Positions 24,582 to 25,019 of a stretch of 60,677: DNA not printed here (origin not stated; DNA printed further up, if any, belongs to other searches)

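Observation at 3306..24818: Recurrent W-rich, WW-like motif on the predicted cytoplasmic tails of unrelated surface proteins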

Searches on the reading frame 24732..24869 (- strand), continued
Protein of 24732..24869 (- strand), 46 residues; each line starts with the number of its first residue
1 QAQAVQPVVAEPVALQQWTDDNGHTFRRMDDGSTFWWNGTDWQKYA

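Call 76: search_protein_families(library=pfam, proteins=[L077:2575-6456:-, L037:3-1793:+, L032:3155-6493:+, L070:12756-13880:-], max_evalue=0.001)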
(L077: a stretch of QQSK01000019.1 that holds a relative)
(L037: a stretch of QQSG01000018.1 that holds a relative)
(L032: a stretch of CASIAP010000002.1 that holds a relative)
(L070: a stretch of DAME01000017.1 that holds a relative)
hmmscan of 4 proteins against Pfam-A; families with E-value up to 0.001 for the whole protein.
L077:2575-6456:- (1293 aa): 26 families (the best 25 are shown)
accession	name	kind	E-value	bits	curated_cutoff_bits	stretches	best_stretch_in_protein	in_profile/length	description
PF25174.1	Beta-prop_THOC3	-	2.8e-38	131.9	305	2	95-315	43-262/272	THOC3 beta-propeller domain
PF23414.1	Beta-prop_EML_2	-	9.3e-25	87.9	90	3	102-256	2-155/266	Echinoderm microtubule-associated protein second beta-propeller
PF24817.1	WD40_WDHD1_1st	-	4e-22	79.2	109.9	2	96-302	44-258/291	WDHD1 first WD40 domain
PF24807.1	WD40_CDC20-Fz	-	1.1e-18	68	200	1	104-372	15-282/292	CDC20/Fizzy WD40 domain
PF00400.38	WD40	-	4.1e-18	65.4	27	1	261-292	6-37/39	WD domain, G-beta repeat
PF24814.1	WD40_Prp19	-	1.4e-14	54.3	320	1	180-372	3-194/281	Prp19 WD40 domain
PF25173.1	Beta-prop_WDR3_1st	-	1e-13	51.8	154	1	233-323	37-129/184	WDR3 first beta-propeller domain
PF12894.13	ANAPC4_WD40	-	2.5e-12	47.3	22.9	0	142-193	41-90/91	Anaphase-promoting complex subunit 4 WD40 domain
PF24805.1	EIF3I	-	1.3e-10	41.4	200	1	243-378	29-169/324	EIF3I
PF25460.1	Beta-prop_Aladin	-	3.8e-09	36.6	171.1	1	139-246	110-215/340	Aladin seven-bladed propeller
PF24796.1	WDR55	-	4.4e-09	36.2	200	1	258-303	45-90/296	WDR55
PF25175.1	Beta-prop_WDR5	-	1.9e-08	34.3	250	1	228-368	55-192/296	WDR5 beta-propeller domain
PF25168.1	Beta-prop_WDR36-Utp21_2nd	-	1.3e-07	31.7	84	1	145-337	118-311/335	WDR36/Utp21 second beta-propeller domain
PF23381.1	Beta-prop_IFT122_1st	-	1.9e-07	30.8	28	0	228-293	14-79/350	IFT122 first beta-propeller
PF25391.1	WD40_Gbeta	-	3.2e-07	30.1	150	0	221-366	139-281/340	G protein beta WD-40 repeat protein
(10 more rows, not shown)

L037:3-1793:+ (596 aa): 1 family
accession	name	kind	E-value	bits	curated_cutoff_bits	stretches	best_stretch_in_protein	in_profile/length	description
PF02412.23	TSP_3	-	2.4e-05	24.4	25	0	384-417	2-35/36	Thrombospondin type 3 repeat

L032:3155-6493:+ (1112 aa): 0 families

L070:12756-13880:- (374 aa): 0 families
